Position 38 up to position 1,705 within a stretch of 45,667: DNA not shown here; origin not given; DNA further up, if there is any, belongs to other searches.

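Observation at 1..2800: Orphan low-GC two-gene cassette (250 aa + 455 aa) at the edge of a defence-island-like region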

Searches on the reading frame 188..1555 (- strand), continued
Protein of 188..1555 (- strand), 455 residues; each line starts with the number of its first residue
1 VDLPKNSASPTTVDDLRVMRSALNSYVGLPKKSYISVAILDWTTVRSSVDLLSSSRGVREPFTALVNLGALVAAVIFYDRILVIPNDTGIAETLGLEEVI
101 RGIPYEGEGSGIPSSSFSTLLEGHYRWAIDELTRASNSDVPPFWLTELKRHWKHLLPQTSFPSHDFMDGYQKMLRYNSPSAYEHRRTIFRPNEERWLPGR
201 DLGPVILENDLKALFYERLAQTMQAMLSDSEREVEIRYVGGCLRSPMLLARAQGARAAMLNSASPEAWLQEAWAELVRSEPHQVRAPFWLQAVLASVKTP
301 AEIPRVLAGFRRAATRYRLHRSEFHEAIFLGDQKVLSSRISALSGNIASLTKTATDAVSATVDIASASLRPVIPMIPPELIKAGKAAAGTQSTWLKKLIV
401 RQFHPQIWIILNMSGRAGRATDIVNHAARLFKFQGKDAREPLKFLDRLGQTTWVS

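Call 56: find_related_loci(query=A2, collection=metagenome_contigs, flank=8000)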
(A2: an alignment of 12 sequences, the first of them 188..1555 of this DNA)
Query A2 (455 aa) in metagenome_contigs; peptide patterns used: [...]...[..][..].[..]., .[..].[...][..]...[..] (x = any residue, [..] = any of these).
202 stretches matched a pattern; 7 encode a relative of the query (tblastn E <= 1e-3); 7 distinct loci.
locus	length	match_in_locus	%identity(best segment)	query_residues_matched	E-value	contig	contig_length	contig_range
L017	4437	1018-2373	46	4-455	2e-134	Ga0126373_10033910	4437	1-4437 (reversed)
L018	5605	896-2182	46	13-440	6e-120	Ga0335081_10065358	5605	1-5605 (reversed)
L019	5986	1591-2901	43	11-455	2e-107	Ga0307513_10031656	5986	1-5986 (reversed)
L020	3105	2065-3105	44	4-350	5e-94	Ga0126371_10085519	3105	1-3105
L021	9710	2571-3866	32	36-454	3e-61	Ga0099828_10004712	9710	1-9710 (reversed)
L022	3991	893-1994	37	36-454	2e-27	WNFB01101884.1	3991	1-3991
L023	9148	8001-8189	35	286-350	8e-6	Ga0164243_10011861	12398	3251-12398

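Call 59: search_protein_families(library=pfam, proteins=[L001:2591-4681:-, L008:137-2005:-, L009:3-1301:-, L016:6866-7720:+, L016:5880-6674:+, L016:9339-9815:+, L016:9972-10406:+, L016:10037-11383:-, L007:3403-3960:+], max_evalue=0.01)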
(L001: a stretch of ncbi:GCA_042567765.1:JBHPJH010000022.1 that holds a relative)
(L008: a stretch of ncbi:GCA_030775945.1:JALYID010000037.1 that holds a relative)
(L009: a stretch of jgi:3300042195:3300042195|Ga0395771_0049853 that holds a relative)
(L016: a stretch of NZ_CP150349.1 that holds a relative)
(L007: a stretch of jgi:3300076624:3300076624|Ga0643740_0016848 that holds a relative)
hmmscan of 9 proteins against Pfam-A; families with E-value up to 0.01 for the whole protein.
L001:2591-4681:- (696 aa): 0 families

L008:137-2005:- (622 aa): 0 families

L009:3-1301:- (433 aa): 2 families
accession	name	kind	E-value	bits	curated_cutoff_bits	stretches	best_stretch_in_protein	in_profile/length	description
PF13487.12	HD_5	-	8e-36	123.8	27.2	2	267-431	3-170/170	HD domain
PF01966.28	HD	-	3.5e-12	47.1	22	1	279-398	2-115/116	HD domain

L016:6866-7720:+ (284 aa): 0 families

L016:5880-6674:+ (264 aa): 0 families

L016:9339-9815:+ (158 aa): 0 families

L016:9972-10406:+ (144 aa): 0 families

L016:10037-11383:- (448 aa): 10 families
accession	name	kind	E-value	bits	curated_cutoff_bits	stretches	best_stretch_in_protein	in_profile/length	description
PF13401.12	AAA_22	-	5.5e-24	85.4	27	1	222-349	5-130/130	AAA domain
PF13191.12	AAA_16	-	2.8e-09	38.1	32.6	1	213-326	10-157/167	AAA ATPase domain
PF13604.12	AAA_30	-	5.4e-06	26.7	27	1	221-325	17-112/191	AAA domain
PF09848.15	SLFN-g3_helicase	-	2.8e-05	24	24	1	225-315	4-93/354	Schlafen group 3, DNA/RNA helicase domain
PF07728.20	AAA_5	-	0.00012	22.6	22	1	225-326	2-91/139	AAA domain (dynein-related subfamily)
PF20720.3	nSTAND3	-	0.00023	21.3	27.2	1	210-259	5-54/155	Novel STAND NTPase 3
PF25201.1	nSTAND6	-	0.00085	19.8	27.7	1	209-313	5-113/148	Novel STAND NTPase 6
PF00004.35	AAA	-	0.0048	17.8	21.2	0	225-316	1-72/131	ATPase family associated with various cellular activities (AAA)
PF12775.13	AAA_7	-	0.0082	16.1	25.8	0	219-251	30-62/181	P-loop containing dynein motor region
PF25199.1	nSTAND_NTPase5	-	0.0086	16.3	34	0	210-272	27-92/145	Novel STAND NTPase 5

L007:3403-3960:+ (185 aa): 0 families

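Call 61: search_protein_families(library=padloc, proteins=[L021:924-2183:+, L021:4012-6906:+, L021:7218-9413:+, L001:2591-4681:-, L008:137-2005:-, L016:6866-7720:+, L016:10037-11383:-, L002:10168-11022:-, L010:2756-4105:-, P0092], max_evalue=0.01)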
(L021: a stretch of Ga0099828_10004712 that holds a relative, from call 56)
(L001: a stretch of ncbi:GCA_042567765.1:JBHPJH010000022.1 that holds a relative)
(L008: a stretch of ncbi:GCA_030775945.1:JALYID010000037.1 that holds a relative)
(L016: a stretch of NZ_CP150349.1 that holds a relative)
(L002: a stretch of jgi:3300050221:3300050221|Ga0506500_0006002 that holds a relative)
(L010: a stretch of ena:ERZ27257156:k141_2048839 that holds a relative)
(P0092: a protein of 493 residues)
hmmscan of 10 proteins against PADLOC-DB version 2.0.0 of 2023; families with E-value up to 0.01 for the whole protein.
L021:924-2183:+ (419 aa): 7 families
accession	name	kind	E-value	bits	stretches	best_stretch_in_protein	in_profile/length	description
PDLC02196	IetA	-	1.3e-10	39.2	1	181-245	89-152/374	-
PDLC04232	IetA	-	3e-10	38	1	176-246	78-147/330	-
PDLC02195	IetA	-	1.6e-09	35.5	1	193-243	116-165/395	-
PDLC00915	TRIP13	-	4.2e-07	27.6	1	179-257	27-107/302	TRIP13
PDLC04140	mad8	-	7.5e-05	20.4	1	215-384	27-127/314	mads_8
PDLC03920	MkoA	-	0.001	15.4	1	197-237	613-653/1112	-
PDLC04231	IetA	-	0.0034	15.2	0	195-250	98-152/262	-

L021:4012-6906:+ (964 aa): 7 families
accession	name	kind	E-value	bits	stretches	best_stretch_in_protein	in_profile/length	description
PDLC02919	HEAT-ARM_XIII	-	2.8e-12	42.9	3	628-719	1309-1402/1972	-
PDLC02973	WGR_XIII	-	3.1e-08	30.6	0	823-891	124-188/973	-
PDLC01150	HEAT_CxxC_PDDEXK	-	6.4e-05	20.4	0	647-717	10-86/288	HEAT_CxxC_PD-DEXK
PDLC04702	PDC-M54A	-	0.0001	17.9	1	96-121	319-344/1621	-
PDLC04140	mad8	-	0.00022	18.8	1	81-122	14-57/314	mads_8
PDLC00292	PtuA1|PtuA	-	0.0035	13.8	1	97-127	338-368/726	AAA ATPase domain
PDLC04476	PDC-M16A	-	0.0041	13.6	1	79-124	8-55/691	-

L021:7218-9413:+ (731 aa): 0 families

L001:2591-4681:- (696 aa): 0 families

L008:137-2005:- (622 aa): 0 families

L016:6866-7720:+ (284 aa): 0 families

L016:10037-11383:- (448 aa): 5 families
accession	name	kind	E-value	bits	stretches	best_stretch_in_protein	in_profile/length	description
PDLC04702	PDC-M54A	-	6.8e-05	18.5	1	214-250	310-345/1621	-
PDLC01515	Csx3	-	0.0016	16.1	1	221-259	5-42/183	"CAS-I,CAS-III; associated"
PDLC04232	IetA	-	0.0031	15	1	219-246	113-140/330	-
PDLC00915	TRIP13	-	0.0063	14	0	225-247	66-88/302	TRIP13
PDLC00103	GajB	-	0.0092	12.9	0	199-239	5-45/612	UrvD helicase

L002:10168-11022:- (284 aa): 0 families

L010:2756-4105:- (449 aa): 6 families
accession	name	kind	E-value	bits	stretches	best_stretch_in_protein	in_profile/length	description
PDLC04815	PDC-S02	-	1.1e-52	177.5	1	12-186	2-174/346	-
PDLC04819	PDC-S02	-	1.1e-27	95.1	1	13-158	5-149/334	-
PDLC04806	PDC-S02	-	9.3e-20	69.1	1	13-159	4-152/324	-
PDLC04824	PDC-S02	-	1.5e-13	48.6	1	54-168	51-159/308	-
PDLC03448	REase_II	-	5.5e-08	29.4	1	33-156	284-407/857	Type II restriction enzyme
PDLC04799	PDC-S02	-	3.4e-07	27.7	1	73-157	70-150/308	-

P0092 (493 aa): 0 families

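Call 63: search_protein_families(library=pfam, proteins=[L021:924-2183:+, L021:4012-6906:+, L021:7218-9413:+, L002:10168-11022:-, L010:2756-4105:-, L005:3030-3506:+, L005:5086-5601:+], max_evalue=0.01)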
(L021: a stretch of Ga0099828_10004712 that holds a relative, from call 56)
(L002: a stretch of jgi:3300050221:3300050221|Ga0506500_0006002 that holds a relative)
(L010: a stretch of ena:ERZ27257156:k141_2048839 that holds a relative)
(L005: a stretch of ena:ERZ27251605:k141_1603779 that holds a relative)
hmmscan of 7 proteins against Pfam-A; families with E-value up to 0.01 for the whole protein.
L021:924-2183:+ (419 aa): 8 families
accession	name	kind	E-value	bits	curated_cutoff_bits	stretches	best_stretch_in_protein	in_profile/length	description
PF08740.16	BCS1_N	-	1.1e-20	74.8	28.1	1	26-183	2-182/182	BCS1 N terminal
PF00004.35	AAA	-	5.5e-20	72.6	21.2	1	218-356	1-129/131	ATPase family associated with various cellular activities (AAA)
PF13521.12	AAA_28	-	0.00017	22.3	27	1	219-244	3-28/164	AAA domain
PF07728.20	AAA_5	-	0.00088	19.7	22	1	219-280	3-64/139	AAA domain (dynein-related subfamily)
PF12775.13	AAA_7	-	0.00088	19.3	25.8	1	210-261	28-79/181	P-loop containing dynein motor region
PF25426.1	AAA_lid_BCS1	-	0.0015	18.9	27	1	362-401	2-45/60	Mitochondrial chaperone BCS1-like, ATPase lid domain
PF05496.18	RuvB_N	-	0.003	17.8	27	1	218-254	36-72/159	Holliday junction DNA helicase RuvB P-loop domain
PF13191.12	AAA_16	-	0.0061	17.5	32.6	0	216-240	25-49/167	AAA ATPase domain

L021:4012-6906:+ (964 aa): 13 families
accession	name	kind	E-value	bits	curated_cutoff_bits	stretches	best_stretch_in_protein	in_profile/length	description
PF13646.12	HEAT_2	-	1.2e-45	154.1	27.7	6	672-730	14-72/88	HEAT repeats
PF03130.22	HEAT_PBS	-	5e-36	119.5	20.9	3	705-730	1-26/27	PBS lyase HEAT-like repeat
PF02985.28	HEAT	-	2.8e-13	49.2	23.5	0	691-717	2-28/31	HEAT repeat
PF13513.12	HEAT_EZ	-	4.5e-13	49.8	27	1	818-853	19-54/55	HEAT-like repeat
PF00514.29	Arm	-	3.6e-09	36.8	20.6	0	758-788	9-39/41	Armadillo/beta-catenin-like repeat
PF25767.1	ARM_TBCD_2nd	-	1.8e-05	24.7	29.7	0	814-854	64-104/245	Tubulin-specific chaperone D-like, ARM repeats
PF13481.12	AAA_25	-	0.00033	20.8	27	1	76-119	15-58/195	AAA domain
PF03308.22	MeaB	-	0.0011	18.5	23.1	1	74-130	13-70/273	Methylmalonyl Co-A mutase-associated GTPase MeaB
PF00005.33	ABC_tran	-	0.0016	19.5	25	1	85-117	2-34/137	ABC transporter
PF13191.12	AAA_16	-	0.0016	19.4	32.6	1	94-128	24-57/167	AAA ATPase domain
PF20720.3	nSTAND3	-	0.0033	17.6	27.2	1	90-125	13-48/155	Novel STAND NTPase 3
PF05729.18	NACHT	-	0.0066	16.7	26.7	0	96-125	2-31/167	NACHT domain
PF13401.12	AAA_22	-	0.0085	16.8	27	0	97-123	8-33/130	AAA domain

L021:7218-9413:+ (731 aa): 0 families

L002:10168-11022:- (284 aa): 1 family
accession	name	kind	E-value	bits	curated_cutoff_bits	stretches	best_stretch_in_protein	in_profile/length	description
PF18735.6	HEPN_RiboL-PSP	-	5.3e-06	26.9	28.4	1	111-269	27-188/191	RiboL-PSP-HEPN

L010:2756-4105:- (449 aa): 1 family
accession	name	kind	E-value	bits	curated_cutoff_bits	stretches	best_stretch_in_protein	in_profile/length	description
PF00571.33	CBS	-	3.7e-10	40.4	24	1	285-333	6-54/57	CBS domain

L005:3030-3506:+ (158 aa): 0 families

L005:5086-5601:+ (171 aa): 0 families

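Call 64: search_dna_similar(query=P0002, collection=plasmids, mode=protein, max_evalue=0.001)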
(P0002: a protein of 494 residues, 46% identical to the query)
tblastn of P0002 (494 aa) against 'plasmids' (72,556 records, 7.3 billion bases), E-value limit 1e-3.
No match.

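Call 65: search_dna_similar(query=P0002, collection=phages, mode=protein, max_evalue=0.001)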
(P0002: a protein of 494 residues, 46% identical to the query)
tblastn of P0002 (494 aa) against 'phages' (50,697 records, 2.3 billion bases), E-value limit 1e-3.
No match.

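Call 66: find_related_loci(query=A2, collection=viral_contigs, flank=8000)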
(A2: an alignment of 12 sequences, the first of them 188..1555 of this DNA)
Query A2 (455 aa) in viral_contigs; peptide patterns used: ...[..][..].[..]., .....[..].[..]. (x = any residue, [..] = any of these).
8 stretches matched a pattern, but none encodes a relative of the query by tblastn (E <= 1e-3).

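Call 67: list_cluster_members(proteins=[P0019, P0020, P0022, P0024, P0092, P0094, P0126, P0144, P0023, P0109])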
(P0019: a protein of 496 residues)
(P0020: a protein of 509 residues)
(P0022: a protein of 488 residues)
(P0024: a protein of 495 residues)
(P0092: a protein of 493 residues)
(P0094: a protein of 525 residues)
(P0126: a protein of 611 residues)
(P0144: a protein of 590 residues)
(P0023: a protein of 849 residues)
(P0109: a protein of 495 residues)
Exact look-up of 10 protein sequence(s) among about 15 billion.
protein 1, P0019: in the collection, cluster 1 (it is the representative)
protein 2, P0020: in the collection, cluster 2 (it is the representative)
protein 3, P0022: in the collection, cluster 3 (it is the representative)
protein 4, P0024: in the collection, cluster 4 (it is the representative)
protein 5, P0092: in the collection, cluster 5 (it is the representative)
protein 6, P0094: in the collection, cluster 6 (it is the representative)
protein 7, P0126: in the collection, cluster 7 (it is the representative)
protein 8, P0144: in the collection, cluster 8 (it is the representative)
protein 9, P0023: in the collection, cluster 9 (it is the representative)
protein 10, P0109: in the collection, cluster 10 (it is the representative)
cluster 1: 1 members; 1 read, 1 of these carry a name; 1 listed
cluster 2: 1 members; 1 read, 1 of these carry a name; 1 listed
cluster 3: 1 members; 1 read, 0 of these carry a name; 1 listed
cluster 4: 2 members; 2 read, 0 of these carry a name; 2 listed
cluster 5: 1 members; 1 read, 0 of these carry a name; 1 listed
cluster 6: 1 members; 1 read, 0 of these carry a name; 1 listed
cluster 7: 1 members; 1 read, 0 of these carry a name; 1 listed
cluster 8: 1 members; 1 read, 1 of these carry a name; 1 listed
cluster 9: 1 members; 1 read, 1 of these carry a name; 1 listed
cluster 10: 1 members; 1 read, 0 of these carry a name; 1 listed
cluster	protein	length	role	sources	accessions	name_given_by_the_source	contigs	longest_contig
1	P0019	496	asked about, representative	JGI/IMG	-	hypothetical protein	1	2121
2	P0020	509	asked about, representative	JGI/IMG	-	hypothetical protein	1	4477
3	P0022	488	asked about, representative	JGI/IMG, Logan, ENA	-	-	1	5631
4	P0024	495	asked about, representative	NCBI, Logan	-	-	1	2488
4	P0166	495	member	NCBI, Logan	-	-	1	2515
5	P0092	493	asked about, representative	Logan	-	-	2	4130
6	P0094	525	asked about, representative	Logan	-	-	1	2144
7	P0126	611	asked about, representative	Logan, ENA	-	-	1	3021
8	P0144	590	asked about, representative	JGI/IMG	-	hypothetical protein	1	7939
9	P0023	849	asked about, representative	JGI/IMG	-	uncharacterized protein YjbI with pentapeptide repeats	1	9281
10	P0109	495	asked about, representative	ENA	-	-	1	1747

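Call 78: find_encoding_contigs(protein=P0144, flank=10000, max_places=3)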
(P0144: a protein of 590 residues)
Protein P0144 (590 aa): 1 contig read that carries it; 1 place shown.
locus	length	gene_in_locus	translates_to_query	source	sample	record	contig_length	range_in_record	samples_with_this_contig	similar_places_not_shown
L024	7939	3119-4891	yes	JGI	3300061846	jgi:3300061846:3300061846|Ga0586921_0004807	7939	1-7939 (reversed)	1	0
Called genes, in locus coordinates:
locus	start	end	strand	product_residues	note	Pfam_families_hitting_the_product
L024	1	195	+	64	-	?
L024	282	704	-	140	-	-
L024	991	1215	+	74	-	PF08940:DUF1918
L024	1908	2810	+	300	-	-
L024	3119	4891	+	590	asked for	-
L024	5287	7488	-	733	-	PF01315:Ald_Xan_dh_C, PF02738:MoCoBD_1, PF20256:MoCoBD_2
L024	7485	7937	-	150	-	?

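Call 86: fold_search(model_id=the predicted structure, library=viral)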
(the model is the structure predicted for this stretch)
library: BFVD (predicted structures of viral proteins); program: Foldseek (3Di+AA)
matches with E <= 10: 99; with E <= 0.001: 0
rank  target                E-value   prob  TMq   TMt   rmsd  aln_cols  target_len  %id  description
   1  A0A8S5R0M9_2          4.1e-01  0.04  0.08  0.06  40.8       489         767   12  Chromosome segregation ATPase [Siphoviridae sp. ctyvQ1]
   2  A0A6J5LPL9            7.0e-01  0.05  0.08  0.06  69.7       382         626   14  Uncharacterized protein [uncultured Caudovirales phage]
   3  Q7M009                7.9e-01  0.03  0.09  0.05  39.5       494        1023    8  Major acidic nuclear protein/transactivator protein complex [Simian cytomegalovirus (strain Colburn)]
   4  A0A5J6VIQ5            9.0e-01  0.06  0.13  0.14  24.2       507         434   11  Guanylate-binding protein [Megaviridae environmental sample]
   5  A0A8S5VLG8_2          1.0e+00  0.03  0.09  0.06  34.9       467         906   10  (no name in the UniProt tables at hand)
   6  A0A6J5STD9            1.1e+00  0.02  0.10  0.09  25.2       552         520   10  Uncharacterized protein [uncultured Caudovirales phage]
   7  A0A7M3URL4            1.3e+00  0.02  0.10  0.08  25.7       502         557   13  Tegument protein VP11/12 [Infectious laryngotracheitis virus]
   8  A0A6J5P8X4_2          1.6e+00  0.03  0.08  0.05  36.6       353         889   12  Tape measure protein [uncultured Caudovirales phage]
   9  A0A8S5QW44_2          1.7e+00  0.03  0.11  0.08  23.3       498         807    9  Tail tape measure [Siphoviridae sp. ctzSN25]
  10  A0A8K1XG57            1.7e+00  0.03  0.11  0.11  23.1       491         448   12  Nucleoprotein [Hangzhou lispivirus 1]
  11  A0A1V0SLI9            1.7e+00  0.02  0.08  0.06  48.7       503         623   10  Dynamin family GTPase [Klosneuvirus KNV1]
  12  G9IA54                1.8e+00  0.02  0.10  0.11  25.9       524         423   12  (no name in the UniProt tables at hand)
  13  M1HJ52                1.9e+00  0.04  0.11  0.12  20.3       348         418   10  (no name in the UniProt tables at hand)
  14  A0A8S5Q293            1.9e+00  0.03  0.10  0.09  26.2       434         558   10  ABC-type multidrug transport system, ATPase and permease component [Myoviridae sp. ctMYT7]
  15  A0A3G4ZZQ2            2.0e+00  0.04  0.11  0.14  20.4       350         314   10  Uncharacterized protein [Gaeavirus sp.]
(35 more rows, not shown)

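Call 89: search_protein_families(library=pfam, alignment_id=A5, max_evalue=1)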
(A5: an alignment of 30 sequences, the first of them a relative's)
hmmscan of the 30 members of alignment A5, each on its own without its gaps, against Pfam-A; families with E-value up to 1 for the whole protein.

A. member 1, P0092 (493 aa): 0 families

B. families by the number of members that match (of 30 scanned): 14 families
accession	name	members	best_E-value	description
PF24377.1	DUF7533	1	0.023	Family of unknown function (DUF7533)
PF13230.11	GATase_4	1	0.039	Glutamine amidotransferases class-II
PF08610.15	Pex16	1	0.042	Peroxisomal membrane protein (Pex16)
PF08708.16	PriCT_1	1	0.067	Primase C terminal 1 (PriCT-1)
PF08335.16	GlnD_UR_UTase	1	0.11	GlnD PII-uridylyltransferase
PF20885.2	NPB13-l_MII_rpt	1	0.12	Nuclear pore complex-interacting protein B13-like, MII repeat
PF19501.5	PcRGLX_1st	1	0.13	PcRGLX-like N-terminal RIFT barrel domain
PF24482.1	XPB_C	1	0.14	XPB-like, C-terminal domain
PF18537.6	CODH_A_N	1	0.19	Carbon monoxide dehydrogenase subunit alpha N-terminal domain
PF11239.13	DUF3040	1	0.19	Protein of unknown function (DUF3040)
PF19424.5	UNC80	1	0.19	Protein UNC80 central region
PF19045.5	Ligase_CoA_2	1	0.2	Ligase-CoA domain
PF06667.17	PspB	1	0.29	Phage shock protein B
PF18217.7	Zap1_zf2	1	0.74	Zap1 zinc finger 2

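Call 93: search_dna_similar(query=P0126, collection=plasmids, mode=protein, max_evalue=0.001)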
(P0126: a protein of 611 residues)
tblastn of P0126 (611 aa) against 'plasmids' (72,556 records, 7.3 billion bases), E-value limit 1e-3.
No match.

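Call 94: search_dna_similar(query=P0092, collection=plasmids, mode=protein, max_evalue=0.001)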
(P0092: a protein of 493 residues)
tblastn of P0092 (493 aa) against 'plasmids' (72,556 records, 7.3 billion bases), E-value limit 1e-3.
No match.
